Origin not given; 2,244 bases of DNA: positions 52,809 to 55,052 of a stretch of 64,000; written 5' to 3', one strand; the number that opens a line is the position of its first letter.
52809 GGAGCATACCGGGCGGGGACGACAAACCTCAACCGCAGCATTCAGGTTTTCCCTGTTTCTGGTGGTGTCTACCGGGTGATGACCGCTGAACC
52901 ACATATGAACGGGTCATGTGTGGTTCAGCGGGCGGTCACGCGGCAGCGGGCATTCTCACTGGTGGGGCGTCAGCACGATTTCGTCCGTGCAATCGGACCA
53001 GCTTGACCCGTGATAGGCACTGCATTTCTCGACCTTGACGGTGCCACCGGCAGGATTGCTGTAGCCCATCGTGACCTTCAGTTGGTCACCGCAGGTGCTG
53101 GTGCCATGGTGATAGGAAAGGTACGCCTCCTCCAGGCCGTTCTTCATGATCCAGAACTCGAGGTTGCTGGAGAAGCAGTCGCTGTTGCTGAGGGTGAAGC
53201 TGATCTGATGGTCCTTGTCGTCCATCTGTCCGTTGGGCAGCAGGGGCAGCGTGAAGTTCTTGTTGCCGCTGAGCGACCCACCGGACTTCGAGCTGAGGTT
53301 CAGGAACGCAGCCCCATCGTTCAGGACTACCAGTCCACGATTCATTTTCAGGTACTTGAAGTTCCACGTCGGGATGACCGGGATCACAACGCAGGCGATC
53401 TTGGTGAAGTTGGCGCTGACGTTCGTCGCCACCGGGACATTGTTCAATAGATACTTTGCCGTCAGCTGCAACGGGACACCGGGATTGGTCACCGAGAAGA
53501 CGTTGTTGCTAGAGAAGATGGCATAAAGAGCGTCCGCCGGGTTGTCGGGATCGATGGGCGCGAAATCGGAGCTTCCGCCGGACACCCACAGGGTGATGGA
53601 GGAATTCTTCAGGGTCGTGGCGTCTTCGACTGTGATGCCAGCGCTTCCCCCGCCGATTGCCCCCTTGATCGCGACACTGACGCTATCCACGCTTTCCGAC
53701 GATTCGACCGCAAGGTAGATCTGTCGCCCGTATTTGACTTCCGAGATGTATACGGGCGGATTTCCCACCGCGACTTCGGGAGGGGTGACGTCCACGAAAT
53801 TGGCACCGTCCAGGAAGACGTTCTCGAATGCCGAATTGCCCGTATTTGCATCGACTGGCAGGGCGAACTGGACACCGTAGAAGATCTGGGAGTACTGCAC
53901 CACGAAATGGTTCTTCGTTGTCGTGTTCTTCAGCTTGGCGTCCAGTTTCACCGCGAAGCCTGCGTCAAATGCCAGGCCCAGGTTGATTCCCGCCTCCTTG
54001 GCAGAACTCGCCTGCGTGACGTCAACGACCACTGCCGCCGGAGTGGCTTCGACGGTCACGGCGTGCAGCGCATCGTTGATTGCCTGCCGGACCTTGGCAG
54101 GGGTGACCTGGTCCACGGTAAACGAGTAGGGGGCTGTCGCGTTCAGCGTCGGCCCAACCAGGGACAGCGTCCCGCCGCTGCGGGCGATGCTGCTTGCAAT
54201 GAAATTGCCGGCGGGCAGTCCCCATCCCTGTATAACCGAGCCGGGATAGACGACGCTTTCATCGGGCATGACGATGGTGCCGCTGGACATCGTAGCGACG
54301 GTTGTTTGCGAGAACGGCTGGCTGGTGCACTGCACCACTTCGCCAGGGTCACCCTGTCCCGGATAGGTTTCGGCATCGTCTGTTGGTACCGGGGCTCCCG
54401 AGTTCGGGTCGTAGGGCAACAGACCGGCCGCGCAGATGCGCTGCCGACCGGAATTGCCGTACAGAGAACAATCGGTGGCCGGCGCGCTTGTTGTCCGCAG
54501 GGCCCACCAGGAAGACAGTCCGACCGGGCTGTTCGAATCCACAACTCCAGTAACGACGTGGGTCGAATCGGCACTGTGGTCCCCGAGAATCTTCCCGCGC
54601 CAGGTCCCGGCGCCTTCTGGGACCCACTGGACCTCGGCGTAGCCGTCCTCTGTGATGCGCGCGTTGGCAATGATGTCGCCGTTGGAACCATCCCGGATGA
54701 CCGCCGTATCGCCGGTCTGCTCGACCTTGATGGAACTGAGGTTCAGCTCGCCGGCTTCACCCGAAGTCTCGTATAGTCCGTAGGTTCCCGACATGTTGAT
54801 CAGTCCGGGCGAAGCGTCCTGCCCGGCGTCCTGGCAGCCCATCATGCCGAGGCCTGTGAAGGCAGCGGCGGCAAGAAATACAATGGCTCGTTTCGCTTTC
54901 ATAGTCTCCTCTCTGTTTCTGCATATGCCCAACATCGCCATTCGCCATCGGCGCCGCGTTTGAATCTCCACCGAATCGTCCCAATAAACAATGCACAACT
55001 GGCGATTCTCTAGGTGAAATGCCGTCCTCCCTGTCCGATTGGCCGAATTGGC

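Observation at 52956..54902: CDC-like (cholesterol-dependent-cytolysin fold) lipoprotein without the undecapeptide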

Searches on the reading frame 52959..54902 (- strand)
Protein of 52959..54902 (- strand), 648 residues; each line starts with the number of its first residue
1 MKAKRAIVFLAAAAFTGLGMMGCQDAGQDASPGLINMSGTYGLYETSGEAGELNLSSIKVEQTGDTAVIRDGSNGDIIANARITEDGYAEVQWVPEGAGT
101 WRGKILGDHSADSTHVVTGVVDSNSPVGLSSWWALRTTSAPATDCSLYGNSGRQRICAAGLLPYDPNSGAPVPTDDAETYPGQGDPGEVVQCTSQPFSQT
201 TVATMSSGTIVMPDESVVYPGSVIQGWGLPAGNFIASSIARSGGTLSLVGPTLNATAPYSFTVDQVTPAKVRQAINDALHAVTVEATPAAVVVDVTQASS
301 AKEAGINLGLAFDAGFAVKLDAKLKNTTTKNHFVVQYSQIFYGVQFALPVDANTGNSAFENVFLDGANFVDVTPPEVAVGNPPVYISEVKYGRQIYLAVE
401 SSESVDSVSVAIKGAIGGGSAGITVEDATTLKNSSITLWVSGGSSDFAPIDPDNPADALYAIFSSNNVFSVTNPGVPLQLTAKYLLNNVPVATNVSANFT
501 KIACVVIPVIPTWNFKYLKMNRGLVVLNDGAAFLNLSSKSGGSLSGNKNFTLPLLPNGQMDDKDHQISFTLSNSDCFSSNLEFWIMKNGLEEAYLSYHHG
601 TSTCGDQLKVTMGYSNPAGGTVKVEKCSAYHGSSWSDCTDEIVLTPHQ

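Call 4: search_protein_families(library=pfam, proteins=[window:52959-54902:-], max_evalue=1)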
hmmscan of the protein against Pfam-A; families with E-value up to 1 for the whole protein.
window:52959-54902:- (648 aa): 1 family
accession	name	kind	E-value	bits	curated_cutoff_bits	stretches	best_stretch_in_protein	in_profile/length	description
PF01289.24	Thiol_cytolysin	-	1.8e-25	89.9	25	1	205-491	53-337/353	Thiol-activated cytolysin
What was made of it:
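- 53382..54338 (-): CDC D1-D3 pore-forming module (residues 189-507). PF01289 E=1.8e-25 (call 4).
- PF01289 at 89.9 bits (call 4).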

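Call 5: search_solved_structures(query=window:52959-54902:-, max_evalue=1, show_alignments=3)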
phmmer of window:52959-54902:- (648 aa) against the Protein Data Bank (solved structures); distinct sequences matched with E-value up to 1: 31.
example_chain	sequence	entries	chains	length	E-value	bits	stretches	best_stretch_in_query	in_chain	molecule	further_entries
5aoe_A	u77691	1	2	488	1.1e-17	67.3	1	206-499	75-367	PNEUMOLYSIN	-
5cr6_D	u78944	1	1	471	6.2e-17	64.8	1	206-499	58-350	Pneumolysin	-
5aod_A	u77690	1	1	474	6.4e-17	64.8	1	206-499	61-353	PNEUMOLYSIN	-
4qqa_A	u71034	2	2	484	6.7e-17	64.7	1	206-499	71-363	Pneumolysin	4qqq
4zgh_A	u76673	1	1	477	6.7e-17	64.7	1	205-499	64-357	Pneumolysin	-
5ly6_B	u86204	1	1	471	8.4e-17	64.4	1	206-499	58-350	Pneumolysin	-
3hvn_A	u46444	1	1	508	9.7e-17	64.2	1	214-493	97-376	Hemolysin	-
5aof_A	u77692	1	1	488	5.5e-16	61.7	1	206-499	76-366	PNEUMOLYSIN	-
6jmp_A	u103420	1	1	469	1e-15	60.8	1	206-499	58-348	Thiol-activated cytolysin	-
6zd0_A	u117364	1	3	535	5e-15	58.5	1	185-493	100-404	Thiol-activated cytolysin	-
1s3r_A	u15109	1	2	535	1.6e-13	53.5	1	206-493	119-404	intermedilysin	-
5imw_A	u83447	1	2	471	2.4e-13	53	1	206-493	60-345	Intermedilysin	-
5imt_A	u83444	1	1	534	4.7e-13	52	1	206-493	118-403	Intermedilysin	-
4bik_A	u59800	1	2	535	4.7e-13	52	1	206-493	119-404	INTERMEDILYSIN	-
4cdb_A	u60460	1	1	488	2.7e-12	49.5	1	213-490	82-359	LISTERIOLYSIN O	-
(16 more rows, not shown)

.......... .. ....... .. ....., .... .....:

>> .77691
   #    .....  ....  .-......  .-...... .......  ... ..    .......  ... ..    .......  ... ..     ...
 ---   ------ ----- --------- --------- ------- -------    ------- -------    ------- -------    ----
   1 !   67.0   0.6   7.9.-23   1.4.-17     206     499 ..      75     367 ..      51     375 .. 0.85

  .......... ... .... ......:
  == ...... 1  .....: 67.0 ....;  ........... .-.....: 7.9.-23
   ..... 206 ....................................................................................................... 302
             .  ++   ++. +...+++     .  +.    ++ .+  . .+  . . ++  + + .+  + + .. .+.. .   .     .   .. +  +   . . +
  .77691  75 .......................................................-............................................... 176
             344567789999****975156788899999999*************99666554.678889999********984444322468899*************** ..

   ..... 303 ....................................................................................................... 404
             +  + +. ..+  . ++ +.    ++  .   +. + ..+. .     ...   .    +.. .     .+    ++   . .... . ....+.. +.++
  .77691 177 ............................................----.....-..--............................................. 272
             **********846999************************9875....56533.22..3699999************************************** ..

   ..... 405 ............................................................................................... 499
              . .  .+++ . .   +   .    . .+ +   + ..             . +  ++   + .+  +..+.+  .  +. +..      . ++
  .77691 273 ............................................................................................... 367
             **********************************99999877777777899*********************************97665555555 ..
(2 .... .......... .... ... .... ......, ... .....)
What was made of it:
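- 53382..54338 (-): PDB phmmer 1e-17 (call 5).
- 53574..53579 (-): Gly442-Gly443 hinge pair. Aligned to the pneumolysin GG (call 5).
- Closest known: CDC-like proteins. Different: Sequence similarity to EaCDCL-L is weak (E=1e-6, call 5).
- Checked: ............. aligns to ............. (call 5).
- CDC chains at E=1e-17 to 1e-11, and Elizabethkingia CDCL-L and CDCL-S at 1e-6 and 3e-5 (call 5). The D1-D3 sequence is closer to single-component CDCs (67 bits) than to EaCDCL-L or EaCDCL-S (31 and 26 bits) (call 5).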

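Call 6: find_homologous_proteins(query=window:52959-54902:-)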
Query window:52959-54902:- (648 aa): 1 proteins with E <= 0.001 among 8000 candidates.
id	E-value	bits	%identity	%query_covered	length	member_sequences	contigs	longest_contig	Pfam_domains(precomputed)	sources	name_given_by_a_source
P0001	0.0e+0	1458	100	100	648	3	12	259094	PF01289.25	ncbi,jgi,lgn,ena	jgi:hypothetical protein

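Call 9: find_encoding_contigs(protein=P0001, flank=10000, max_places=6)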
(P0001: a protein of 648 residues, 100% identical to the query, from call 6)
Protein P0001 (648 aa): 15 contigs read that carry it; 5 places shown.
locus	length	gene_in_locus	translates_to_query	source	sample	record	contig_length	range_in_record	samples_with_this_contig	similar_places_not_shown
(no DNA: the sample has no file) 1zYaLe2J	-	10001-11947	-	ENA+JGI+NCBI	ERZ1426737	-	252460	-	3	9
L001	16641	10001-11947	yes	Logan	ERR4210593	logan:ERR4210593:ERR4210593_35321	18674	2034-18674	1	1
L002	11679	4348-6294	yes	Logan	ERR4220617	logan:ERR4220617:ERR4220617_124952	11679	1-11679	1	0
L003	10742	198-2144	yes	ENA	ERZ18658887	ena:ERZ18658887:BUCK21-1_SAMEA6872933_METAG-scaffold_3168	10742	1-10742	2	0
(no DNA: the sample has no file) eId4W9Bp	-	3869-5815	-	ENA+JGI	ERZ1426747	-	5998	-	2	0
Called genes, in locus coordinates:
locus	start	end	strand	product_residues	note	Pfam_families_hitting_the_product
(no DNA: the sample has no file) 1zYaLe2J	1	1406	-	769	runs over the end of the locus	PF27854:Heavy_Cys_CGP, PF11617:Cu-binding_MopE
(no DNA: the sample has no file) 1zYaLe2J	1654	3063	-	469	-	-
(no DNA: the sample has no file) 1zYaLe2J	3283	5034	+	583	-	PF13426:PAS_9, PF00512:HisKA, PF02518:HATPase_c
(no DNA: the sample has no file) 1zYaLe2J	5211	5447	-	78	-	-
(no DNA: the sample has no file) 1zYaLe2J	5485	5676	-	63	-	-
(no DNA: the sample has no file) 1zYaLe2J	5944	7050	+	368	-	-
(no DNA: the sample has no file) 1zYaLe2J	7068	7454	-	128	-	PF01850:PIN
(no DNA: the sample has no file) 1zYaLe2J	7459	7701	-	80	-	-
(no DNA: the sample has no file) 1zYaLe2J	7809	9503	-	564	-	PF00933:Glyco_hydro_3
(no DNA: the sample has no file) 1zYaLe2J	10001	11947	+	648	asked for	PF01289:Thiol_cytolysin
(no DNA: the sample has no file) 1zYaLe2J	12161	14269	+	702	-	PF00144:Beta-lactamase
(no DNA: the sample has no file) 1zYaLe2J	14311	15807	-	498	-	PF01266:DAO, PF06039:Mqo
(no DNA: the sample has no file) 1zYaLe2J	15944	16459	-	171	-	PF13183:Fer4_8 (faint), PF14697:Fer4_21 (faint), PF12838:Fer4_7, PF13187:Fer4_9 (weak), PF00037:Fer4 (weak)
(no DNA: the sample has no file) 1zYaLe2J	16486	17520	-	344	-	PF00146:NADHdh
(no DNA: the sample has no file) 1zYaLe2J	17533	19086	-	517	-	PF00111:Fer2 (weak), PF13510:Fer2_4, PF10588:NADH-G_4Fe-4S_3, PF22117:Fer4_Nqo3, PF04879:Molybdop_Fe4S4 (faint), PF00384:Molybdopterin (weak)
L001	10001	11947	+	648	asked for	PF01289:Thiol_cytolysin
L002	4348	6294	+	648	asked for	PF01289:Thiol_cytolysin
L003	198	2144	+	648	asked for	PF01289:Thiol_cytolysin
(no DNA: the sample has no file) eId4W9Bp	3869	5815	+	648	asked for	PF01289:Thiol_cytolysin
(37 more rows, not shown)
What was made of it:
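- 52956..54902 (-): Complete CDS (648 aa plus stop) of the CDC-like lipoprotein. An identical protein is found on 15 metagenome/MAG contigs (calls 6, 9).
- The gene is 100% conserved on 15 contigs from several samples (call 9), so it is maintained.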

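Call 11: find_related_loci(query=window:52959-54902:-, collection=genome_contigs, flank=10000)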
Query window:52959-54902:- (648 aa) in genome_contigs; peptide patterns used: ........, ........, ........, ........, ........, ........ (x = any residue, [..] = any of these).
50 stretches matched a pattern, but none encodes a relative of the query by tblastn (E <= 1e-3).
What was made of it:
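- Tried and rejected: The scan with the protein found nothing (call 11).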

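Call 23: search_protein_families(library=ncbifam, proteins=[window:52959-54902:-], max_evalue=0.01)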
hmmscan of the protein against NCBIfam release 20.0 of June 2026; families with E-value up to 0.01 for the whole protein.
window:52959-54902:- (648 aa): 0 families

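Call 34: search_protein_representatives(protein=window:52959-54902:-)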
Query: 648 residues. Proteins with E-value up to 0.001 (for the whole library): 1342; up to 1e-10: 537; up to 1e-30: 23. The best 150 are listed.
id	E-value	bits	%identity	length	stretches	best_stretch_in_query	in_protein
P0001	0.0e+00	1458.4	100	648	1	1-648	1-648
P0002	2.4e-105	370.1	37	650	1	18-636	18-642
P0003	4.4e-51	190.9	32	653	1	155-622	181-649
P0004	3.8e-48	181.2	31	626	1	36-622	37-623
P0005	3.4e-38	148.3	31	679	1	184-614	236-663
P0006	2.2e-37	145.6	31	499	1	150-612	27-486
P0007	2.6e-36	142.1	30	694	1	177-623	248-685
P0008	4.6e-36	141.3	33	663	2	165-517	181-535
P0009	3.5e-35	138.4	31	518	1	149-606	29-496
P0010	4.2e-34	134.8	34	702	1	182-509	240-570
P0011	4.9e-34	134.6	29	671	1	134-636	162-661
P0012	6.3e-34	134.2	31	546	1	144-505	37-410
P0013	1.5e-33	133.0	30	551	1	150-580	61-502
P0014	1.5e-33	133.0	31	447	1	192-622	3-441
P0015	1.7e-32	129.5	29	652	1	179-631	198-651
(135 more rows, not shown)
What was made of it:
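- Tried and rejected: The exhaustive HMMER search was needed (call 34).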

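Call 36: predict_structure(protein=window:52959-54902:-)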
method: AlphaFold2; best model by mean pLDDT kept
length: 648 residues; sequences in the alignment: 1
mean_pLDDT: 34.3   pTM: 0.27
mean pLDDT of the five models: 34.3, 31.2, 29.7, 26.2, 26.2
residues with pLDDT >= 90: 0; 70-90: 1; 50-70: 27; < 50: 620
segments of 3 or more residues with pLDDT < 50: 1-58, 84-92, 96-648
pLDDT, mean of each block of 10 residues (from residue 1): 31 29 27 27 29 41 61 58 46 43 31 30 26 26 24 25 33 34 28 27 32 34 34 38 32 36 37 32 31 36 35 36 34 35 38 38 37 33 38 39 40 37 37 38 32 32 33 34 26 26 29 29 32 31 26 26 35 36 37 38 40 38 40 42 36
secondary structure, 60 per line:
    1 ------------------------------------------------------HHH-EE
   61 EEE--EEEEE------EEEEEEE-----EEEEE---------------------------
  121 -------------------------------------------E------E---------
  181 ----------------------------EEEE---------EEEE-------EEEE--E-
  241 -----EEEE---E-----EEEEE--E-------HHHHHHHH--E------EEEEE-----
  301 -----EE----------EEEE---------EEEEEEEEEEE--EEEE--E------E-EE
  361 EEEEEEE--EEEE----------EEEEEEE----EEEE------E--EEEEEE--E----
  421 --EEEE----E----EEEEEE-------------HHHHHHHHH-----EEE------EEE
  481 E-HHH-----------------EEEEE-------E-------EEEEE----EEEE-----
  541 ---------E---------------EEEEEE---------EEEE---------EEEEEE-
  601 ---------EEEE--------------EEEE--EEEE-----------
elements in order: E59-63 E66-70 E77-83 E89-93 E209-212 E222-225 E233-236 E246-249 E259-263 H274-281 E291-295 E318-321 E331-341 E344-347 E359-367 E370-373 E384-390 E395-398 E408-413 E423-426 E436-441 H455-463 E469-471 E478-481 E503-507 E523-527 E532-535 E566-571 E581-584 E594-599 E610-613 E628-631 E634-637
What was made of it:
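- Tried and rejected: It was useless (pLDDT 34, call 36).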

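Call 38: find_homologous_proteins(query=A1, max_evalue=1e-10)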
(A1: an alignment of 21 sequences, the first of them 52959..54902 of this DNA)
Query A1 (21 sequences) (648 aa, profile of the alignment): 1 proteins with E <= 1e-10 among 8000 candidates.
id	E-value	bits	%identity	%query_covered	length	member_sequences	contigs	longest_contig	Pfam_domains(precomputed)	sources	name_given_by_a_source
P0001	8.7e-166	571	100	100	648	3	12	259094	PF01289.25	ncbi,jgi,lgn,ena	jgi:hypothetical protein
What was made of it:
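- Tried and rejected: The full protein, and then a 21-sequence alignment, returned only the query itself (calls 6, 38).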

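Call 40: find_encoding_contigs(protein=P0002, flank=8000, max_places=4)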
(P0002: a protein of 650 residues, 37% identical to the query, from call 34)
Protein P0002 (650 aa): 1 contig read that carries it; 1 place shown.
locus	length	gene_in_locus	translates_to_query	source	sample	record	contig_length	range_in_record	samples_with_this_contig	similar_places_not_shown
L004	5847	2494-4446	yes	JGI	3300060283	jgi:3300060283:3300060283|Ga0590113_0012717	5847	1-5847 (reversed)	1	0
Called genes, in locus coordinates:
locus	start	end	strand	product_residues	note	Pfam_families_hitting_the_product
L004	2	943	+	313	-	?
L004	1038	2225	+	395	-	PF01841:Transglut_core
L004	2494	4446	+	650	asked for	PF01289:Thiol_cytolysin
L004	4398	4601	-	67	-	-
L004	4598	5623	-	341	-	PF08240:ADH_N, PF16912:Glu_dehyd_C, PF00107:ADH_zinc_N, PF13602:ADH_zinc_N_2 (weak)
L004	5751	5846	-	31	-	?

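Call 41: find_encoding_contigs(protein=P0003, flank=8000, max_places=3)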
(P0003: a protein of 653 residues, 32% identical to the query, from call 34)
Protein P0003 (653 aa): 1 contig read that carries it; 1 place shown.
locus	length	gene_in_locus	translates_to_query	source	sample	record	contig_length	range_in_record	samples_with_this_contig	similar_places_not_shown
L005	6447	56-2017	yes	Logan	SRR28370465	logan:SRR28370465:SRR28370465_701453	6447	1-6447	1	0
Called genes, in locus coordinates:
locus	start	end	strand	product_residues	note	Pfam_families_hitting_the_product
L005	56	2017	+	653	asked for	PF01289:Thiol_cytolysin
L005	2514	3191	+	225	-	PF00392:GntR, PF01978:TrmB (faint), PF13412:HTH_24 (faint), PF07729:FCD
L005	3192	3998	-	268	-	PF01177:Asp_Glu_race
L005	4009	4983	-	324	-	PF02779:Transket_pyr, PF02780:Transketolase_C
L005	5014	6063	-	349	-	PF00456:Transketolase_N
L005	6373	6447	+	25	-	?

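Call 42: find_encoding_contigs(protein=P0004, flank=8000, max_places=3)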
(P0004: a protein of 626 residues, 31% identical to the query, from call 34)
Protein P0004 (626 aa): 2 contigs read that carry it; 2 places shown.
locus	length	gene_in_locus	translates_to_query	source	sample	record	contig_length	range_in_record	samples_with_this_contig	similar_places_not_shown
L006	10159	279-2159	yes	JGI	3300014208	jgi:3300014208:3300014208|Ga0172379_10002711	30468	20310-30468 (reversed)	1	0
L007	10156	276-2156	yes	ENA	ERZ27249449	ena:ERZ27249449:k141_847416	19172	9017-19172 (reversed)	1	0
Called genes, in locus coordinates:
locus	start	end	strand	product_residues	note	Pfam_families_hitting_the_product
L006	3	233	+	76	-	?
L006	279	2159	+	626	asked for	PF01289:Thiol_cytolysin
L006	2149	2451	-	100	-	-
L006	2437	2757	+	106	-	-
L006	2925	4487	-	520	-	PF00072:Response_reg, PF12833:HTH_18, PF00165:HTH_AraC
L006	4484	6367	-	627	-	PF02743:dCache_1 (faint), PF06580:His_kinase, PF02518:HATPase_c, PF13581:HATPase_c_2 (weak)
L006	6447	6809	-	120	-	-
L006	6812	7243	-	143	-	PF13380:CoA_binding_2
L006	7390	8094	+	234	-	PF00117:GATase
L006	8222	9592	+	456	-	PF13173:AAA_14, PF13635:DUF4143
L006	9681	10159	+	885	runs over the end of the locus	PF00072:Response_reg, PF00989:PAS (weak), PF13426:PAS_9, PF08447:PAS_3, PF00989:PAS, PF13188:PAS_8, PF13426:PAS_9, PF07568:HisKA_2, +3 more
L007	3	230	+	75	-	?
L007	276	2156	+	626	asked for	PF01289:Thiol_cytolysin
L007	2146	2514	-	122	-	-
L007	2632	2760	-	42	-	-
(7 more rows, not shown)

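Call 43: find_encoding_contigs(protein=P0005, flank=8000, max_places=3)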
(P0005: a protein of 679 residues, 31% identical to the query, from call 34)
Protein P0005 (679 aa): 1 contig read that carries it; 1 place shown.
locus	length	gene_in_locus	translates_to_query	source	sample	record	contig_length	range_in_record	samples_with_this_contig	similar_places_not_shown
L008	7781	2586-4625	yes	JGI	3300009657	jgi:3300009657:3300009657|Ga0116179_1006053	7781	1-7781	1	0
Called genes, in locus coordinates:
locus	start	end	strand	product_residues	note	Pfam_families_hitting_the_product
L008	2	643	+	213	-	PF00724:Oxidored_FMN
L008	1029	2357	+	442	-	PF01734:Patatin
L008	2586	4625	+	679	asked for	PF01289:Thiol_cytolysin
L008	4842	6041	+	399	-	PF00149:Metallophos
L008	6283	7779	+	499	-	?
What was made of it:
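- The neighbours of the four closest relatives are unrelated to one another: transglutaminase, patatin, metallophosphoesterase and regulators (calls 40-43).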

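Call 44: predict_structure(alignment_id=A1)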
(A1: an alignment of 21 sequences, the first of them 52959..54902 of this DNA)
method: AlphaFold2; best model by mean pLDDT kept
length: 648 residues; sequences in the alignment: 21
mean_pLDDT: 72.8   pTM: 0.58
mean pLDDT of the five models: 72.8, 71.6, 71.2, 70.1, 69.3
residues with pLDDT >= 90: 80; 70-90: 322; 50-70: 185; < 50: 61
segments of 3 or more residues with pLDDT < 50: 1-6, 17-32, 106-112, 140-143, 312-322, 419-423
pLDDT, mean of each block of 10 residues (from residue 1): 50 49 41 70 66 69 91 84 76 62 49 56 61 63 61 84 65 81 58 78 69 75 87 85 84 57 89 85 60 72 71 43 53 78 83 70 88 85 90 80 70 63 51 75 61 71 65 76 83 77 63 86 91 88 86 62 84 87 85 87 88 70 87 86 66
secondary structure, 60 per line:
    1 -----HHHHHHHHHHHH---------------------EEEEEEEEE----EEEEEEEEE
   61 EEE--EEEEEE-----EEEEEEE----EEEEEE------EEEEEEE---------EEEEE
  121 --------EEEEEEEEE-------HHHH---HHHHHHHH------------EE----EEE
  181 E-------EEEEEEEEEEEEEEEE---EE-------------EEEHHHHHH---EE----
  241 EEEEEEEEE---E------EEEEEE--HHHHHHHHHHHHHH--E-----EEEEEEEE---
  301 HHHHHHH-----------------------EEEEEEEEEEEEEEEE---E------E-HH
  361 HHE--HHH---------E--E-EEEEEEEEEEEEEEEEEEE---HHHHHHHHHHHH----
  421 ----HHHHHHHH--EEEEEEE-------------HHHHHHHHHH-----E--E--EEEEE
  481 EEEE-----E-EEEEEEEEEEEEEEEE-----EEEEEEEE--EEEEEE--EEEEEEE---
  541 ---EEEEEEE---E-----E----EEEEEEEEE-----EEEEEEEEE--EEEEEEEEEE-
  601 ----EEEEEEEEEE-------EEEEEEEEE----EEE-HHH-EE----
elements in order: H6-17 E39-47 E52-63 E66-71 E77-83 E88-93 E100-106 E116-120 E129-137 H145-148 H152-159 E178-181 E189-204 E223-225 H226-231 E241-249 E260-265 H268-281 E290-297 H301-307 E331-346 H359-362 E383-401 H405-416 H425-432 E435-441 H455-464 E476-484 E492-507 E513-520 E523-528 E531-537 E544-550 E565-573 E579-587 E590-599 E605-614 E622-630 E635-637
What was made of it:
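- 54492..54797 (-): N-terminal ~100-aa eight-stranded beta-barrel domain (residues 36-137). Eight strands in the AF2 model (call 44).
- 53601..53699 (-): Helical bundle 2 / predicted transmembrane hairpin 2 (residues 402-434, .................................). AF2 helices 405-416 and 425-432 (call 44).
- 52959..53381 (-): C-terminal ~140-aa beta-sandwich domain (residues 508-648) that replaces CDC domain 4. Conserved N573, C576, C604, G605. Nine strands in the AF2 model; pLDDT block means are mostly 84-91, with dips to 62-70 (call 44).
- AF2 model built with a 21-sequence alignment: pLDDT 72.8 (call 44).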
